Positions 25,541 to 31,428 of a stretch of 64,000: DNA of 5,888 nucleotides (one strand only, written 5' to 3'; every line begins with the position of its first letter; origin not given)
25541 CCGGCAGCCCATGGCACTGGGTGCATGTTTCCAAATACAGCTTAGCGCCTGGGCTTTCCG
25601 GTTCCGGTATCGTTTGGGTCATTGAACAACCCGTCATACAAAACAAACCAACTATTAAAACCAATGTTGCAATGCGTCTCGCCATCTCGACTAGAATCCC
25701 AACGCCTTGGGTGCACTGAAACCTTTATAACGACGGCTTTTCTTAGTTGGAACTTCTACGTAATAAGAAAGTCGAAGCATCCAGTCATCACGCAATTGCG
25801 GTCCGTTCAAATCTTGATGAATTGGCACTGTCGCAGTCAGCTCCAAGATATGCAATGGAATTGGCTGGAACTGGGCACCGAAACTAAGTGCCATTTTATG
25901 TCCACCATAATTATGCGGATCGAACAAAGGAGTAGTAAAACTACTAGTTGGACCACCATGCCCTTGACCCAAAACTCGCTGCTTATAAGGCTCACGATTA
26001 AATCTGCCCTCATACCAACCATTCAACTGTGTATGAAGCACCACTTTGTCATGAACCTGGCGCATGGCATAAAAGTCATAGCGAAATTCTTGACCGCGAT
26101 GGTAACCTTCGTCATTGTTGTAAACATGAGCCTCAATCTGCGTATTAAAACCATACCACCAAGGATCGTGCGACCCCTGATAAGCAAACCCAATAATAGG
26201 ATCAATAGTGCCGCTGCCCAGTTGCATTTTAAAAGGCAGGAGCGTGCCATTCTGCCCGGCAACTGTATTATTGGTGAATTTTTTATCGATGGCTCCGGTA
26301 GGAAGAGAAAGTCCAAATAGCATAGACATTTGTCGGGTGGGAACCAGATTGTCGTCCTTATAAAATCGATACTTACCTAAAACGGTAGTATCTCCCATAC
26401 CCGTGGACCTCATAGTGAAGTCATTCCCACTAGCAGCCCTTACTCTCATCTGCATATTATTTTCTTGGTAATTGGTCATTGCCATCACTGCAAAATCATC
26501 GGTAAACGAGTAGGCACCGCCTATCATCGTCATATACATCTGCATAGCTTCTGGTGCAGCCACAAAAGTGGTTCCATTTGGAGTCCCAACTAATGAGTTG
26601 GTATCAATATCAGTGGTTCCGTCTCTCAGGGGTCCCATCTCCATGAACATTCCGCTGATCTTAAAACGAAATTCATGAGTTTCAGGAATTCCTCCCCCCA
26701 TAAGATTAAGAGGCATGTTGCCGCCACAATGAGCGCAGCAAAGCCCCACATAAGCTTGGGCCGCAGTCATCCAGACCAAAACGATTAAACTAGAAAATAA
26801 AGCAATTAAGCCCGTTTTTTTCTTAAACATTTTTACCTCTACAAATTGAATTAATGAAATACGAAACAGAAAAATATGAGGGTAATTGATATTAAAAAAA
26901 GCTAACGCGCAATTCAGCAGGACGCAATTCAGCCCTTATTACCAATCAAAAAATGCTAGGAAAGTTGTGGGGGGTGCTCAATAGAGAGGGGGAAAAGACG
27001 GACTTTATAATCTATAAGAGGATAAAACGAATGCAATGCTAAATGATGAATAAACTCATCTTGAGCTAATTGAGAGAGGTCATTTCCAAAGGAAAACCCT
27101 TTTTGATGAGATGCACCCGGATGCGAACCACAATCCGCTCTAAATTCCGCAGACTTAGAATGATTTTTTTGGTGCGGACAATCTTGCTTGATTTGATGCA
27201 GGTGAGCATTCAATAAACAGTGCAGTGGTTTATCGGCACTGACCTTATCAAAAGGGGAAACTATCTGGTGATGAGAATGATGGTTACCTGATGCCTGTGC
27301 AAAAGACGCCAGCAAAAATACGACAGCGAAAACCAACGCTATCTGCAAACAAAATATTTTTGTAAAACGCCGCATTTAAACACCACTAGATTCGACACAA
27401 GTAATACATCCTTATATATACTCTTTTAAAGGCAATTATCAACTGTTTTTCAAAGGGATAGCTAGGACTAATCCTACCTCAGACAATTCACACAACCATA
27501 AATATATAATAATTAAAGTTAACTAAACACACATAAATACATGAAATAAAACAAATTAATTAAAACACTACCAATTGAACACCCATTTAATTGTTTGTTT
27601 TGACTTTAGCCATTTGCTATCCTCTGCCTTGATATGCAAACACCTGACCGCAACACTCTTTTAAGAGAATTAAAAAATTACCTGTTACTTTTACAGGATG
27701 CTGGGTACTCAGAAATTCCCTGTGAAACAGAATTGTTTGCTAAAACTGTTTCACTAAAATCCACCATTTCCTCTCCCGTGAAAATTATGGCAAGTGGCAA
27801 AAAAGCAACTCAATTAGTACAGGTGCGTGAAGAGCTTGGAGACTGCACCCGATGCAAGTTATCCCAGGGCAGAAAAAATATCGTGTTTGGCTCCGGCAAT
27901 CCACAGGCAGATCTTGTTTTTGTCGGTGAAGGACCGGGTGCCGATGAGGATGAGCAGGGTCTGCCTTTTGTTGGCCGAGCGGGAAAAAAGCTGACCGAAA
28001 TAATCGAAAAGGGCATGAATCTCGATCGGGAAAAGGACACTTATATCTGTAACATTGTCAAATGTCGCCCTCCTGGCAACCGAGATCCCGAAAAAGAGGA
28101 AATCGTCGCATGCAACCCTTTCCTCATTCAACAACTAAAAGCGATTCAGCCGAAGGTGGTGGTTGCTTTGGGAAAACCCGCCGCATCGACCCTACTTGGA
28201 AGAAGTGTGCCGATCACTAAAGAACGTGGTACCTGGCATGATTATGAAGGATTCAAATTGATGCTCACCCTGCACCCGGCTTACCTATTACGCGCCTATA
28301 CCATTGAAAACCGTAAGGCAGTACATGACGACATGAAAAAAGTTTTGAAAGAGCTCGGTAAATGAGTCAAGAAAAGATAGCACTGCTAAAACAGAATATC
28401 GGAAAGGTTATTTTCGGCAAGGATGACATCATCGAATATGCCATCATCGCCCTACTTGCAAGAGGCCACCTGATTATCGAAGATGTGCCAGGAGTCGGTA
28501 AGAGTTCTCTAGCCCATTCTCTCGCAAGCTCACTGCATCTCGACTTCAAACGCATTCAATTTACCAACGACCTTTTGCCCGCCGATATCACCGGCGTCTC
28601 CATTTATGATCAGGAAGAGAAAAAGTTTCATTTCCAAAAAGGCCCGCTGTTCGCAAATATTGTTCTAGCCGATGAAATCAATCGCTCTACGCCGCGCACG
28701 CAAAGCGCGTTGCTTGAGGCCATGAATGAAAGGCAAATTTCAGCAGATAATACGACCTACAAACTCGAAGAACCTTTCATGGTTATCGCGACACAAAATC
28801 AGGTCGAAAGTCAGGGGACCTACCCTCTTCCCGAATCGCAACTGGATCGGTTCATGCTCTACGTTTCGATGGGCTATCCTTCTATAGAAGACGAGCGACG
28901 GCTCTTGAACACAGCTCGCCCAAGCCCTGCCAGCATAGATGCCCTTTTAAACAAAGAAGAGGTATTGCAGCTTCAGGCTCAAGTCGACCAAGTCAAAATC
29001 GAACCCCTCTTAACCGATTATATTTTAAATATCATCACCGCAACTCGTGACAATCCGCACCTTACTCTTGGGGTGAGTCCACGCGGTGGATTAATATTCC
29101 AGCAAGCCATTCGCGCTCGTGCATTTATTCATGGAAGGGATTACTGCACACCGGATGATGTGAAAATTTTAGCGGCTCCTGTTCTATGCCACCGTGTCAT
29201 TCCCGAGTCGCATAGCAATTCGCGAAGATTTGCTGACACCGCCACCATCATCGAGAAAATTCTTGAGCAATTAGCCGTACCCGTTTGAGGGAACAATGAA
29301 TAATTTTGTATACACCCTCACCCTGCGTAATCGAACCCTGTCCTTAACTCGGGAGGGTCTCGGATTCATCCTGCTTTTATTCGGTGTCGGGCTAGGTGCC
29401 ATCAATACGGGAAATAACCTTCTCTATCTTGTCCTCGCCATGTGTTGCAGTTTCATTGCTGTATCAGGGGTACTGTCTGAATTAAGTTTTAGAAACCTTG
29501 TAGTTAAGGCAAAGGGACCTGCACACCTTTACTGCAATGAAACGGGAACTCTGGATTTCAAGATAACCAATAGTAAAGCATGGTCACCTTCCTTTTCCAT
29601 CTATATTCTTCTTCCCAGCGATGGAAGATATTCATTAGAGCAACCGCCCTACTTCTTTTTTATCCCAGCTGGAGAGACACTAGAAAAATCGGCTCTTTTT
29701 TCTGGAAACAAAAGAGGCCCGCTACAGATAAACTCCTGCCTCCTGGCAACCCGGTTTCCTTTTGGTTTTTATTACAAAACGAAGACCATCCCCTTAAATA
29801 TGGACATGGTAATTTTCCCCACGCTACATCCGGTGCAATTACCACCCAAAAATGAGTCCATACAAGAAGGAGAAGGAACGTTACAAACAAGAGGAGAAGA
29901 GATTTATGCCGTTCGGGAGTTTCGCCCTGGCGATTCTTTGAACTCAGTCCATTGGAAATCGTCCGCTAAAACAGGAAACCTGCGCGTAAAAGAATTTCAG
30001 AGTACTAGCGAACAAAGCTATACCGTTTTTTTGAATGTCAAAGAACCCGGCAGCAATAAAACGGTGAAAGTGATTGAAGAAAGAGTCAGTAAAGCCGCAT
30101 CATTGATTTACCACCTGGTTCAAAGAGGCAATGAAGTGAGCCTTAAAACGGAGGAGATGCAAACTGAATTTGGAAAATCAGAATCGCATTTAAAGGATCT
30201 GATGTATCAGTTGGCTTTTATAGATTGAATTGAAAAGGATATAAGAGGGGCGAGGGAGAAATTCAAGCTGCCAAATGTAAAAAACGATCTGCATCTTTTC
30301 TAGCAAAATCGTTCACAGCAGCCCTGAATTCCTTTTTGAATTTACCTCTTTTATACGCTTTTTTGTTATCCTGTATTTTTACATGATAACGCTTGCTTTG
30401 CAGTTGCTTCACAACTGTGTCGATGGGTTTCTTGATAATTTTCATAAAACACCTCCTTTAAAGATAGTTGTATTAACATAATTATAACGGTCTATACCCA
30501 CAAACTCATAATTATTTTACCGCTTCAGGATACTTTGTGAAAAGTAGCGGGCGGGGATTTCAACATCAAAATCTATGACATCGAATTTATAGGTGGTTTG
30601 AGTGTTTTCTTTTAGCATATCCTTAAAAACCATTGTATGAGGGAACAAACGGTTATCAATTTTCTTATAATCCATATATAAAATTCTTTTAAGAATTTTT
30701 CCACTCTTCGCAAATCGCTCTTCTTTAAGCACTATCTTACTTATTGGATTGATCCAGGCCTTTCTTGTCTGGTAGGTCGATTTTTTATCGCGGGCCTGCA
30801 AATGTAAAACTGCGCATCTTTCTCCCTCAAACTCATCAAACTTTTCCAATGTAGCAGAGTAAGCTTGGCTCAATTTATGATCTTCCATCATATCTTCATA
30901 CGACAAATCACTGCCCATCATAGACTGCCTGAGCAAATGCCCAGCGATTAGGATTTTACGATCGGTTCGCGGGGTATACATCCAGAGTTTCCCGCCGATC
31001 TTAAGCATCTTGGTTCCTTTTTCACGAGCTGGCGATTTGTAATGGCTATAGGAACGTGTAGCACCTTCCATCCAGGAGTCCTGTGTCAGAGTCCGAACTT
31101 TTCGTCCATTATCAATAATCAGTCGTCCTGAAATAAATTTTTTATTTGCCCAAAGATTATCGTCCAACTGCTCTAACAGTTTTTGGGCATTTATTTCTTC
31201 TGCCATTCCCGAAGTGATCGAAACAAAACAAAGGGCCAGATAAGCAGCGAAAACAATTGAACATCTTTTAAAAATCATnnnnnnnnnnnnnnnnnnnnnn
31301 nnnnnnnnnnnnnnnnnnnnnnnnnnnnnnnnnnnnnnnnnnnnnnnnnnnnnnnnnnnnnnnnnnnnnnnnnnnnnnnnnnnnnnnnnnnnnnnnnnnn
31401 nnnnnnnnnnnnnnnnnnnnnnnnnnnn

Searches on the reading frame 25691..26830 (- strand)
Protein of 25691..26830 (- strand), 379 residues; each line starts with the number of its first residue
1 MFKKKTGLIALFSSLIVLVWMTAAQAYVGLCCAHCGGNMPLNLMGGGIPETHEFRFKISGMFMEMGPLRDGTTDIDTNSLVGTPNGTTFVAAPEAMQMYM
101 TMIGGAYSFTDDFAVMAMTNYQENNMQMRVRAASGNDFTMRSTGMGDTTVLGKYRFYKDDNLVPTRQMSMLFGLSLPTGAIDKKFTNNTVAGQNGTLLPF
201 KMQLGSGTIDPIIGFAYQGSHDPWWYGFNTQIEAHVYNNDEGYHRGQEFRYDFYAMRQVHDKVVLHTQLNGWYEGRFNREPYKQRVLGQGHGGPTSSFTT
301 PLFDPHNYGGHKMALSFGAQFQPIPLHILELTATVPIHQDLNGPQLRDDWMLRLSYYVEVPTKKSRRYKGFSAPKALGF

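Call 79: search_protein_families(library=pfam, proteins=[window:25691-26830:-], max_evalue=0.000001)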
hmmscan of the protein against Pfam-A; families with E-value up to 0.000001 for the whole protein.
window:25691-26830:- (379 aa): 1 family
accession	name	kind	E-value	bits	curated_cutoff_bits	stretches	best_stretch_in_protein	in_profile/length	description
PF13557.12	Phenol_MetA_deg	-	2.7e-11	44.4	22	1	87-270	10-180/242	Putative MetA-pathway of phenol degradation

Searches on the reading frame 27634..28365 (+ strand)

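Call 79: search_protein_families(library=pfam, proteins=[window:27634-28365:+], max_evalue=0.000001)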
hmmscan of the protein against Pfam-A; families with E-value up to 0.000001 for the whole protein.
window:27634-28365:+ (243 aa): 1 family
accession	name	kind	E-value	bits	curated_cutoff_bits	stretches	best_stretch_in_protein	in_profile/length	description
PF03167.25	UDG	-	1.9e-35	122.4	24.3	1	85-227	1-130/141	Uracil DNA glycosylase superfamily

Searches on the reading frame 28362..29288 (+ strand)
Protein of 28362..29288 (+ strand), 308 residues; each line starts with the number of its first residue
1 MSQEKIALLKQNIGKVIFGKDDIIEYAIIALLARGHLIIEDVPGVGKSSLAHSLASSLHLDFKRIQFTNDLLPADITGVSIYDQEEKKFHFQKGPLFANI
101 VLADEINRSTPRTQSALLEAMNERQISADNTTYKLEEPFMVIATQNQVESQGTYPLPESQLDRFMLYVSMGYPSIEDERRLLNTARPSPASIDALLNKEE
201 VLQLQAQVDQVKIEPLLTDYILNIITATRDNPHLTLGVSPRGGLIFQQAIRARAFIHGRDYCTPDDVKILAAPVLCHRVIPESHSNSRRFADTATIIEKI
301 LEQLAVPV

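Call 79: search_protein_families(library=pfam, proteins=[window:28362-29288:+], max_evalue=0.000001)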
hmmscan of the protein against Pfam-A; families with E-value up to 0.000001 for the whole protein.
window:28362-29288:+ (308 aa): 5 families
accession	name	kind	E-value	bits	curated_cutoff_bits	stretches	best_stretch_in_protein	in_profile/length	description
PF07726.17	AAA_3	-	2.4e-62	209.1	27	1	36-166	1-131/131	ATPase family associated with various cellular activities (AAA)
PF17863.7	AAA_lid_2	-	2.1e-20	72.7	22.7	1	227-299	2-73/74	AAA lid domain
PF07728.20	AAA_5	-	3.7e-13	50.1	22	1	42-164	7-139/139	AAA domain (dynein-related subfamily)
PF20030.5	bpMoxR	-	6.8e-11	42.1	27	1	10-172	7-168/205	MoxR domain in the MoxR-vWA-beta-propeller ternary systems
PF00004.35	AAA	-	7.2e-07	30.2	21.2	0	43-150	7-113/131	ATPase family associated with various cellular activities (AAA)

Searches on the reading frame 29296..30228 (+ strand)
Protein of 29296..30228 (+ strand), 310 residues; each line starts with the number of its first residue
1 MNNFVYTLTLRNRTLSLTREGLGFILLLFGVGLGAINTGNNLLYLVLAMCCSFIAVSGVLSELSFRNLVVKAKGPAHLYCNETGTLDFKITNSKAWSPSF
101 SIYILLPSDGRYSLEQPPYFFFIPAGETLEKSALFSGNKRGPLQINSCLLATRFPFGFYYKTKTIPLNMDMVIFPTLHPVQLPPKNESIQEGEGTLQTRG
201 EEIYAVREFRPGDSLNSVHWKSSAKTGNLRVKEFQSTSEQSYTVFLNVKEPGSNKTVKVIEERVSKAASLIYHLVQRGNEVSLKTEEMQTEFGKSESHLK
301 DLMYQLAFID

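Call 79: search_protein_families(library=pfam, proteins=[window:29296-30228:+], max_evalue=0.000001)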
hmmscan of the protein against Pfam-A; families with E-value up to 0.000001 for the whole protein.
window:29296-30228:+ (310 aa): 1 family
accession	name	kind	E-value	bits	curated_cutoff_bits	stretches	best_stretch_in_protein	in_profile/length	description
PF01882.25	DUF58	-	9.9e-08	31.9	23.4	1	206-304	2-106/216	Protein of unknown function DUF58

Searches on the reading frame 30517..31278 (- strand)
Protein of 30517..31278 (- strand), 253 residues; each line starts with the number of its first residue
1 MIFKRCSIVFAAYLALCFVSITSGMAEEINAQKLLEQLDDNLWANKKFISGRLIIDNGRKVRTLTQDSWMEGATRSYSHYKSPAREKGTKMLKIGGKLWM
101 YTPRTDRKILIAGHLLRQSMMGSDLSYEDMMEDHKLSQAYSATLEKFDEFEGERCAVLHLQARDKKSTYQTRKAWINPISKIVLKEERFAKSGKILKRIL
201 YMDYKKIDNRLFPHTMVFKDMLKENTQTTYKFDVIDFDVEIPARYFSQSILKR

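Call 28: search_protein_families(library=pfam, proteins=[window:30517-31278:-], max_evalue=0.00001)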
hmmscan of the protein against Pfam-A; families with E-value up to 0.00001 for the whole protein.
window:30517-31278:- (253 aa): 1 family
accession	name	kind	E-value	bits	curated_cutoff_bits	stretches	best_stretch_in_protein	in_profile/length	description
PF17131.11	LolA_like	-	1.4e-48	165.4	30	1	74-253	3-184/184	Outer membrane lipoprotein-sorting protein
